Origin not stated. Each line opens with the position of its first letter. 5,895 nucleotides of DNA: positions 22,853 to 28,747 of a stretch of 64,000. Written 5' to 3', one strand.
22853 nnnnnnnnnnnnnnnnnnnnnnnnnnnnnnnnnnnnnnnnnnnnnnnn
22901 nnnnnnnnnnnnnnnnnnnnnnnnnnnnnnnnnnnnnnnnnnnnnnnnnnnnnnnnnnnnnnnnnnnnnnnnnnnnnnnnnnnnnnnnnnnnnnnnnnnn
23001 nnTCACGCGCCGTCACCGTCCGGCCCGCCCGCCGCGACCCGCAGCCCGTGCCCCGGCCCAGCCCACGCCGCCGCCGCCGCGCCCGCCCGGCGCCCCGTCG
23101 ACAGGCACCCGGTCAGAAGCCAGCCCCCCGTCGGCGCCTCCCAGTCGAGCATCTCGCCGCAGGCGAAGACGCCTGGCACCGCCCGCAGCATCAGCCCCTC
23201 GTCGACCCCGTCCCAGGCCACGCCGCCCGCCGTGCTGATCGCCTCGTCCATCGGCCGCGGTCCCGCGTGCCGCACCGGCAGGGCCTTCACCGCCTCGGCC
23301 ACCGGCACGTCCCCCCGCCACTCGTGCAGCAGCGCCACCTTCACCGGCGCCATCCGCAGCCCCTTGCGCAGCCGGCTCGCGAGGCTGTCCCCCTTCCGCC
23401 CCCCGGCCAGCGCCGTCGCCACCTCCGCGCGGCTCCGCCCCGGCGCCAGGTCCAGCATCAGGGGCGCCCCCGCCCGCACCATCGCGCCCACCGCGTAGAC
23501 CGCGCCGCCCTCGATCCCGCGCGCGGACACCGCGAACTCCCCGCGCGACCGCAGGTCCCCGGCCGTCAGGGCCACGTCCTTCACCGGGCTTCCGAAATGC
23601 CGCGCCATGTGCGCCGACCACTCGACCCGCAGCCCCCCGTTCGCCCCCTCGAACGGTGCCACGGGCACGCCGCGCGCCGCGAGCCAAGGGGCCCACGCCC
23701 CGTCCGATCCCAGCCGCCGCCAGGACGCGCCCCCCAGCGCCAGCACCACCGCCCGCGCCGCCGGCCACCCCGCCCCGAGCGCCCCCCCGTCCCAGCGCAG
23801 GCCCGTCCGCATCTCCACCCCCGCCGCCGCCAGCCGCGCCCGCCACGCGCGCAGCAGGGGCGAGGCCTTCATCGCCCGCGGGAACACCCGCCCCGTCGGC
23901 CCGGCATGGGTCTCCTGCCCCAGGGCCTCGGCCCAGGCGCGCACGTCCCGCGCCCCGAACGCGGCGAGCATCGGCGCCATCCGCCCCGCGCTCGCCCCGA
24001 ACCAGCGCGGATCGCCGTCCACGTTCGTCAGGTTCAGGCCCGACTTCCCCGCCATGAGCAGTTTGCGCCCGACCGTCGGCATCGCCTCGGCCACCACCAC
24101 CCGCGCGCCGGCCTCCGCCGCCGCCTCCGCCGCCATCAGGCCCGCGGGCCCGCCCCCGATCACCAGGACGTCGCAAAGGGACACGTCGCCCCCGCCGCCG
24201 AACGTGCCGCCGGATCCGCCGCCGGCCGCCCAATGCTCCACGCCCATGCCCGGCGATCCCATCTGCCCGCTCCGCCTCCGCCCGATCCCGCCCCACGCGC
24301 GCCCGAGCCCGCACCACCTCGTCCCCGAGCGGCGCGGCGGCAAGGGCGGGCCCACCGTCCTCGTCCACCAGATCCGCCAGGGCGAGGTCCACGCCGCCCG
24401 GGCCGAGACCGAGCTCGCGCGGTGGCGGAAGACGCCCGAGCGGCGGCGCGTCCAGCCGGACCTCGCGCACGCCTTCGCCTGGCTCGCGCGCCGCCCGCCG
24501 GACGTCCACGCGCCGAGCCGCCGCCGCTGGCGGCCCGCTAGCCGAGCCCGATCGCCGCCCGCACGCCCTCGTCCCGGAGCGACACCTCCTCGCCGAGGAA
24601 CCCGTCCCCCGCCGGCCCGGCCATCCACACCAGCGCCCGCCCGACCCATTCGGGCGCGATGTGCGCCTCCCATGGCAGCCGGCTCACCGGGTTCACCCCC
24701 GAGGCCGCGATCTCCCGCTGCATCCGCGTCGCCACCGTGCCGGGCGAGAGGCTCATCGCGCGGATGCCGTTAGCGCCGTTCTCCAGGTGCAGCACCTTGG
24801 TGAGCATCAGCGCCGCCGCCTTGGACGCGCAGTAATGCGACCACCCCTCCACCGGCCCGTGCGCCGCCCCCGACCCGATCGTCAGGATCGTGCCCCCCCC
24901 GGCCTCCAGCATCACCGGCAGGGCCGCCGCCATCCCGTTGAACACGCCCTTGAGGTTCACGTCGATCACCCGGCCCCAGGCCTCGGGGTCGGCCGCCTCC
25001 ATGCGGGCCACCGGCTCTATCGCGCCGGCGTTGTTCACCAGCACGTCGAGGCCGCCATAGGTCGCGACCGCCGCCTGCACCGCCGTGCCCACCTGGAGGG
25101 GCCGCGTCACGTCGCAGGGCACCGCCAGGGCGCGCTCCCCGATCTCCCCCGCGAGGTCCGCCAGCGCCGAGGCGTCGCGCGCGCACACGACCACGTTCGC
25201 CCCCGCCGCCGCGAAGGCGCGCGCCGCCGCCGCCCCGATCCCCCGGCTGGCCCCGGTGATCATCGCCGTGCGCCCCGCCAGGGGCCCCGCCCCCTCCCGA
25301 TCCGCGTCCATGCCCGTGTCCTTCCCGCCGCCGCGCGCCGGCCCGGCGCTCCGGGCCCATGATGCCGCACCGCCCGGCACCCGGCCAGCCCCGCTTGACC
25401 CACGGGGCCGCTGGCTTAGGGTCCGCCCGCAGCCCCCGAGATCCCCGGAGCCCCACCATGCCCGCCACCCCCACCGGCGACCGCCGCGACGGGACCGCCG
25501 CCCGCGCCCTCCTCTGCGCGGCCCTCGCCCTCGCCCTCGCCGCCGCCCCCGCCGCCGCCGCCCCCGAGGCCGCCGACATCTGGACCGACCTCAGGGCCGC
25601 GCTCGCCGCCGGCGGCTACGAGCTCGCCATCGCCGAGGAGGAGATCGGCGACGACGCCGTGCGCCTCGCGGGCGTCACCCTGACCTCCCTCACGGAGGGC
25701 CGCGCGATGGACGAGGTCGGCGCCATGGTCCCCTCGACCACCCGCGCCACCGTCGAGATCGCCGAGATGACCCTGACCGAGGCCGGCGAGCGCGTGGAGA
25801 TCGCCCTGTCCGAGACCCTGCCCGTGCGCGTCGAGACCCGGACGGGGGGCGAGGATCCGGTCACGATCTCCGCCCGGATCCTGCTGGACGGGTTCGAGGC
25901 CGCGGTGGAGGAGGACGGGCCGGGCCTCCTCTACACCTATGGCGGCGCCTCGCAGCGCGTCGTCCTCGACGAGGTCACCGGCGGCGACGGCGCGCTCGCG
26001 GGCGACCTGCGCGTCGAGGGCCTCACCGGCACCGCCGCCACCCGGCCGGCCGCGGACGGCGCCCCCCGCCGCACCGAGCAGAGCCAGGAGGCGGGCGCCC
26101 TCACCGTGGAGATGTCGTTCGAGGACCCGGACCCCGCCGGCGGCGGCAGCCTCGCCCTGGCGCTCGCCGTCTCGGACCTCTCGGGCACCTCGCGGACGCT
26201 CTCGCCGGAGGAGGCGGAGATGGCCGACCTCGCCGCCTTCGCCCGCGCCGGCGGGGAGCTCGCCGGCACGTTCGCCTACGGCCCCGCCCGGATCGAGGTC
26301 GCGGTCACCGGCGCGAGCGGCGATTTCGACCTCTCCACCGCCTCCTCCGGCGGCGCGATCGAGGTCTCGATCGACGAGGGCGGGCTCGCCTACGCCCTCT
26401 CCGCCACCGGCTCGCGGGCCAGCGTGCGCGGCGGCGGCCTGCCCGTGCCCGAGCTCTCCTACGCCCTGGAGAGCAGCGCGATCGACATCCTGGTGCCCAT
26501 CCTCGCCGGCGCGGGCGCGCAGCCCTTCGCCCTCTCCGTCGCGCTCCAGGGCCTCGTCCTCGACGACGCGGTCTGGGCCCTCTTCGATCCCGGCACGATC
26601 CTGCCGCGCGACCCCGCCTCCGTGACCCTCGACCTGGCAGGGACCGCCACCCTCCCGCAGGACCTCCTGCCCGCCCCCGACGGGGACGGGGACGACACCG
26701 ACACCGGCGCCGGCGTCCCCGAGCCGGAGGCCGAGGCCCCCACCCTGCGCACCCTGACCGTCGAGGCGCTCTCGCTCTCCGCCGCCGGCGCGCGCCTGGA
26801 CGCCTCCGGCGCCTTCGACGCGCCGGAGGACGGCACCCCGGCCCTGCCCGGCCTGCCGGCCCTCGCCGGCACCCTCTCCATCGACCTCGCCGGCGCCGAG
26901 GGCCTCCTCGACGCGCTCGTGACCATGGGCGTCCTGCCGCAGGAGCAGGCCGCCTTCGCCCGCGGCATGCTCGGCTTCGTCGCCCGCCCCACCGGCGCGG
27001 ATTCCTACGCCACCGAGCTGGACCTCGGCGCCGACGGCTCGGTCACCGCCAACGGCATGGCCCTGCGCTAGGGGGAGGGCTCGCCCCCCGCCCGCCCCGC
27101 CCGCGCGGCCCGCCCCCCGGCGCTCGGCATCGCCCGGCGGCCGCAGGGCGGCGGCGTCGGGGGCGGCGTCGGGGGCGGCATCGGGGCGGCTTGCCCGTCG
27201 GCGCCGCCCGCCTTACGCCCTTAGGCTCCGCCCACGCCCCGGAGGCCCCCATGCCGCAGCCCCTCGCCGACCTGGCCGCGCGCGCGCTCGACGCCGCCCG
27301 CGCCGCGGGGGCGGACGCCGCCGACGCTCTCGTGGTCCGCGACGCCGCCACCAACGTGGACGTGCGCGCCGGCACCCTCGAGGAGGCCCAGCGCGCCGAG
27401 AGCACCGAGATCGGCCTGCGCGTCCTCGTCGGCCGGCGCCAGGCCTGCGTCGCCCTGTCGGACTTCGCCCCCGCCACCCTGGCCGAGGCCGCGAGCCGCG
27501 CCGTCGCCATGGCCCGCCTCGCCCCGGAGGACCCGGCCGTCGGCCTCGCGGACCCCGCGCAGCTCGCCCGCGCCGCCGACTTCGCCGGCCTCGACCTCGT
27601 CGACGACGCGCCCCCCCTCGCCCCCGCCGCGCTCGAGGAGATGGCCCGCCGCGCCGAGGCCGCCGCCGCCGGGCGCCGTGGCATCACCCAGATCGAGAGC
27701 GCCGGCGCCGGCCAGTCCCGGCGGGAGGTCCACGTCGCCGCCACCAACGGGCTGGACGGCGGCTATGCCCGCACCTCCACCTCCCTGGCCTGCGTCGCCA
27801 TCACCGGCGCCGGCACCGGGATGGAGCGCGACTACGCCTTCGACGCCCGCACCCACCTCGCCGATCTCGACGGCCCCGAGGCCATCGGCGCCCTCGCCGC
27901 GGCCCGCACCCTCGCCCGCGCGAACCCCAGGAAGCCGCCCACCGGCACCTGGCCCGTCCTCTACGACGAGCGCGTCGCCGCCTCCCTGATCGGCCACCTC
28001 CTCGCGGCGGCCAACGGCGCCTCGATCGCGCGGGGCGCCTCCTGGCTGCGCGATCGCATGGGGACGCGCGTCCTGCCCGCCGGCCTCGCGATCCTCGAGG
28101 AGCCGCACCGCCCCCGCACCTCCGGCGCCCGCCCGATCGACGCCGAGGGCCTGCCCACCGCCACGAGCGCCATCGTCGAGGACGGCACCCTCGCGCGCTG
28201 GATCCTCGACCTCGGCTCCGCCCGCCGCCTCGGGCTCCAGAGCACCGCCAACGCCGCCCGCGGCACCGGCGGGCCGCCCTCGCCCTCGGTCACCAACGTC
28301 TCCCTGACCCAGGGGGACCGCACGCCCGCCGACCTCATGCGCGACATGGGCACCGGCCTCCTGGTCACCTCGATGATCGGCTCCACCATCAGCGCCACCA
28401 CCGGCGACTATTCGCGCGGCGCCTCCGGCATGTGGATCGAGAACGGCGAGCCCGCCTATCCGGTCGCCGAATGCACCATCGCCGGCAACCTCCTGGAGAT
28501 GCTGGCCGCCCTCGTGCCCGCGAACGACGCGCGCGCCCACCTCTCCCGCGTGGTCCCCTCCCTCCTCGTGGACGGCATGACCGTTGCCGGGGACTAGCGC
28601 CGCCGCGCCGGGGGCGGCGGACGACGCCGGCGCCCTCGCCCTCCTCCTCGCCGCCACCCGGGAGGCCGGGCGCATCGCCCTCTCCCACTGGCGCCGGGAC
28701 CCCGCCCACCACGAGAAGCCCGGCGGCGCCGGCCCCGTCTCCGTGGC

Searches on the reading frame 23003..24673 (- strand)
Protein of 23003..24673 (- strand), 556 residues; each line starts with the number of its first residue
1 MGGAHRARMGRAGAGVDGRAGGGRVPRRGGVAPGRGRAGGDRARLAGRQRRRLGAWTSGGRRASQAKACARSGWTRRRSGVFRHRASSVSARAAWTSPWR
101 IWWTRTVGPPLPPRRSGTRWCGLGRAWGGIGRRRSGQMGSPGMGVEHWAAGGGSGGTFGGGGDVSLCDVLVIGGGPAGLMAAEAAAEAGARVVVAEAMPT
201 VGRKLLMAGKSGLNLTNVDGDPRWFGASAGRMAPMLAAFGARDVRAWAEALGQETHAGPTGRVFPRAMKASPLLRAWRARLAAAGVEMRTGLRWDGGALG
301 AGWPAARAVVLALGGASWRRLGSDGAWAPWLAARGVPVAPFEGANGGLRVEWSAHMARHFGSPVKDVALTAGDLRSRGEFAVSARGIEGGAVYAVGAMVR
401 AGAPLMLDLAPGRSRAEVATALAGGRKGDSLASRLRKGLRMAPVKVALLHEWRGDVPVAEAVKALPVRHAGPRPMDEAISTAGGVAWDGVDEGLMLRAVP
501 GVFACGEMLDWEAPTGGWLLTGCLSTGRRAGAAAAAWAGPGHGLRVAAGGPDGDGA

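Call 17: search_protein_families(library=pfam, proteins=[window:23003-24673:-], max_evalue=0.01)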
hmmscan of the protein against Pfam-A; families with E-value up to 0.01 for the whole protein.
window:23003-24673:- (556 aa): 11 families
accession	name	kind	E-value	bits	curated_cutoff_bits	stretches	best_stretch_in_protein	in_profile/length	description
PF03486.20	HI0933_like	-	4.8e-58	196.9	50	1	168-532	2-243/244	HI0933-like protein Rossmann domain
PF22780.1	HI0933_like_1st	-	2e-09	37.9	27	1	344-480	3-165/165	HI0933-like protein barrel and H2TH domain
PF12831.13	FAD_oxidored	-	7.3e-07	29.3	27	1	168-202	1-35/416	FAD dependent oxidoreductase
PF00890.30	FAD_binding_2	-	3.2e-06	27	20.4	1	168-215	1-47/414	FAD binding domain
PF01494.25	FAD_binding_3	-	1.8e-05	24.6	22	1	167-199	2-34/349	FAD binding domain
PF07992.20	Pyr_redox_2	-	2.9e-05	24.1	26.1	1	168-197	2-31/291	Pyridine nucleotide-disulphide oxidoreductase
PF13450.12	NAD_binding_8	-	3.7e-05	24.3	21.9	1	171-202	1-32/68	NAD(P)-binding Rossmann-like domain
PF01262.27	AlaDh_PNT_C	-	0.00018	21.4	23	1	152-205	14-67/214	Alanine dehydrogenase/PNT, C-terminal domain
PF00070.33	Pyr_redox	-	0.00067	20.6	22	1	169-203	2-36/82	Pyridine nucleotide-disulphide oxidoreductase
PF01134.28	GIDA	-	0.0026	17.3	22.1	1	168-195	1-28/391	Glucose inhibited division protein A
PF05834.18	Lycopene_cycl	-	0.0089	15.6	23.4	0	168-201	1-36/380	Lycopene cyclase protein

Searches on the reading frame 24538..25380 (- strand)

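Call 17: search_protein_families(library=pfam, proteins=[window:24538-25380:-], max_evalue=0.01)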
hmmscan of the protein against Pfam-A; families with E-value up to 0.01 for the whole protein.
window:24538-25380:- (280 aa): 4 families
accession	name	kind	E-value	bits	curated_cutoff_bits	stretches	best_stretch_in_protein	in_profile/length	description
PF00106.31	adh_short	-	4e-55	186.8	26.6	1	38-225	2-191/195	short chain dehydrogenase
PF13561.12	adh_short_C2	-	2.6e-45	155.3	27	1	43-266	1-229/236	Enoyl-(Acyl carrier protein) reductase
PF08659.16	KR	-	6.1e-06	26.7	22.6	1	38-185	2-151/180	KR domain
PF01370.27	Epimerase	-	0.0011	18.8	20.9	1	40-201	2-160/240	NAD dependent epimerase/dehydratase family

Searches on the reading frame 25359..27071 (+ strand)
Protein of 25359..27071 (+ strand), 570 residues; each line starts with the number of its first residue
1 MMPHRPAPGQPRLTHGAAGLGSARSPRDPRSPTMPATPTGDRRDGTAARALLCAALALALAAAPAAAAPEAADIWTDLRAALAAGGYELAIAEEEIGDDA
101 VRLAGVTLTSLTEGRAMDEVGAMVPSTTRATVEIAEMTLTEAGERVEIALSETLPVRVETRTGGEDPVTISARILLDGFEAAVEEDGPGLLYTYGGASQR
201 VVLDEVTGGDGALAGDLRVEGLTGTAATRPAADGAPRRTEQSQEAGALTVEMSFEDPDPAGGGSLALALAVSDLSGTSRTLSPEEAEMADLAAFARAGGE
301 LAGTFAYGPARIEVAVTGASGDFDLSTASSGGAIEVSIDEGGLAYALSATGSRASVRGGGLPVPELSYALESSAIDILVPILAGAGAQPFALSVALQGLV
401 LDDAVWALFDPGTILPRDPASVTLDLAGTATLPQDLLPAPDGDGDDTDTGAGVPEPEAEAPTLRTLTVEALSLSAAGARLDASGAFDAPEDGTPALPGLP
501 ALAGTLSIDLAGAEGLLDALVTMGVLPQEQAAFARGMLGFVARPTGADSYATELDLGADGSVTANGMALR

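Call 17: search_protein_families(library=pfam, proteins=[window:25359-27071:+], max_evalue=0.01)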
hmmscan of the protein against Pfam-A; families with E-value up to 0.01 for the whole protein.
window:25359-27071:+ (570 aa): 1 family
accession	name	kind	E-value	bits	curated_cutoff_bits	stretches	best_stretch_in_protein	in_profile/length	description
PF09898.14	DUF2125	-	0.00027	21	24.2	1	421-564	159-310/319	Uncharacterized protein conserved in bacteria (DUF2125)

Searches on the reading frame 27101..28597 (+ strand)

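Call 17: search_protein_families(library=pfam, proteins=[window:27101-28597:+], max_evalue=0.01)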
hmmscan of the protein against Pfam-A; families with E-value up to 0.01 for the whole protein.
window:27101-28597:+ (498 aa): 3 families
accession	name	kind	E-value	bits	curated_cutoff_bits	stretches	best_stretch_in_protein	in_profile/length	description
PF19289.4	PmbA_TldD_3rd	-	5.4e-64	215.8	22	1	281-497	1-220/220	PmbA/TldA metallopeptidase C-terminal domain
PF19290.4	PmbA_TldD_2nd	-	7.8e-12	46.1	20.9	1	173-273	6-108/109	PmbA/TldA metallopeptidase central domain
PF01523.21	PmbA_TldD_1st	-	9.5e-10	38.9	20.9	1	74-138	1-65/65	PmbA/TldA metallopeptidase domain 1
